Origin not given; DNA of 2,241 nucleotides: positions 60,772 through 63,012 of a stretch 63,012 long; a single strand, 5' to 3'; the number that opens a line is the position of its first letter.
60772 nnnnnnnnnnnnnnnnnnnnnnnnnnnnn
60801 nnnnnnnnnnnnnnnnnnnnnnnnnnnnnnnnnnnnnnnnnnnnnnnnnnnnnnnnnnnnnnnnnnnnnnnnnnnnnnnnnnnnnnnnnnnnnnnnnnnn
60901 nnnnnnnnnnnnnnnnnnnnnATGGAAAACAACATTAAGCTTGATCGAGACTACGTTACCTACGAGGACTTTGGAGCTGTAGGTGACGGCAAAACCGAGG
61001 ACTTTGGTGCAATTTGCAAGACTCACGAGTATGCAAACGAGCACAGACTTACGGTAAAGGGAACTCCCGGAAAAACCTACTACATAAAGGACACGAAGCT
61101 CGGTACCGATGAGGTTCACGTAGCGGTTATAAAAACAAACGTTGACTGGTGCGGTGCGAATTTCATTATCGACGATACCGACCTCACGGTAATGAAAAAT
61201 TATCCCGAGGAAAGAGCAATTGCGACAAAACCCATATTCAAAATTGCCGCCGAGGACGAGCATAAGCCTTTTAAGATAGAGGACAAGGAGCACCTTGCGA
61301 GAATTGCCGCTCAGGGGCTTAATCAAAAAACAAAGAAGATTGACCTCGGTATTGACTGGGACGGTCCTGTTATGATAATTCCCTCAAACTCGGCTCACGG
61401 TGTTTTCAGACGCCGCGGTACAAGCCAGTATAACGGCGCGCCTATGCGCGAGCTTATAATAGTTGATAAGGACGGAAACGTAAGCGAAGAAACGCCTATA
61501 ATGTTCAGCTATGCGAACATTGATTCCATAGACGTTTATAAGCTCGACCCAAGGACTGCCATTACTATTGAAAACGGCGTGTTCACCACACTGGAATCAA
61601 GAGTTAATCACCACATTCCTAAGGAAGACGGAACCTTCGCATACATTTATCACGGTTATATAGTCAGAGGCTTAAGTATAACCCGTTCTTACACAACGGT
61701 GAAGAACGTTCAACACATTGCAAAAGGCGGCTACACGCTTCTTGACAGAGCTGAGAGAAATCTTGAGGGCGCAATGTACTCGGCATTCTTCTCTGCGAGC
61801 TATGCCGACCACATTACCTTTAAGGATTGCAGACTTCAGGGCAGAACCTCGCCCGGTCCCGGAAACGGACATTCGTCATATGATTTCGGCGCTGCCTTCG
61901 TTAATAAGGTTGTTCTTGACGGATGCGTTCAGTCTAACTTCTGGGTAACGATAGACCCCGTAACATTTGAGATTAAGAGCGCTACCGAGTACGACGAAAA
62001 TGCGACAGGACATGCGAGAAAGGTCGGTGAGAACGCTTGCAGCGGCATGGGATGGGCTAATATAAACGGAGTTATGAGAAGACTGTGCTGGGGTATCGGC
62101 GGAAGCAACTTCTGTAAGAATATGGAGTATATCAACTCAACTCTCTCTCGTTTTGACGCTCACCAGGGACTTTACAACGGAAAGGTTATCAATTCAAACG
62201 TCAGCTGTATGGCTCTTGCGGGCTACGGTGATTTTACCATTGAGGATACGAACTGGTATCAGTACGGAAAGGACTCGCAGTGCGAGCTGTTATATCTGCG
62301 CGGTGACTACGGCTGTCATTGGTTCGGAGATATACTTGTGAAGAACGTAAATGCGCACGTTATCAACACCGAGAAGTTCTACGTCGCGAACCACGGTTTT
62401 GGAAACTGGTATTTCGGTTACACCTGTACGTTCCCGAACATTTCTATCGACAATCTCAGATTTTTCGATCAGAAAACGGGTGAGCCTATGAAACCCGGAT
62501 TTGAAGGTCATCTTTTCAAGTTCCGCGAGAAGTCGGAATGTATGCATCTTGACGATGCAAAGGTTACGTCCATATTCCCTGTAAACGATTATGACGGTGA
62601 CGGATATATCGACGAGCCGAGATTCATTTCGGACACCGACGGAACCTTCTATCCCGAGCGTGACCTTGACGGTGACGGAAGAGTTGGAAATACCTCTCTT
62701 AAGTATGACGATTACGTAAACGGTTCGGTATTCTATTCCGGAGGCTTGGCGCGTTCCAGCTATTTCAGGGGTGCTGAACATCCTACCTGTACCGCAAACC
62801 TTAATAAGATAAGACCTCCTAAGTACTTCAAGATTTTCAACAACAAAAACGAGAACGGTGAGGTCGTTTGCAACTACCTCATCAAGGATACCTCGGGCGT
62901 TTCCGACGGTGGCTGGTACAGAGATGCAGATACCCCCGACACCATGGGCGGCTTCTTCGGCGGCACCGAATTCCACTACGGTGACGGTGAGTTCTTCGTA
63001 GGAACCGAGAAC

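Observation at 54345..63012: Tandem operon of at least four ~720-aa signal-peptide-less beta-helix paralogs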

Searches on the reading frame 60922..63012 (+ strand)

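Call 3: search_protein_families(library=pfam, proteins=[window:60922-63012:+], max_evalue=1)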
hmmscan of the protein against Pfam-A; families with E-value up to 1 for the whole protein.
window:60922-63012:+ (697 aa): 1 family
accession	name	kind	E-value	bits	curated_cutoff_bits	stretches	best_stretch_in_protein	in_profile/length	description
PF13833.12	EF-hand_8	-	0.25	11.6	28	0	543-569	22-48/54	EF-hand domain pair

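Call 4: search_protein_families(library=ncbifam, proteins=[window:60922-63012:+], max_evalue=1)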
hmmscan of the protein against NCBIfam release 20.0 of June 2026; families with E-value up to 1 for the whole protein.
window:60922-63012:+ (697 aa): 0 families
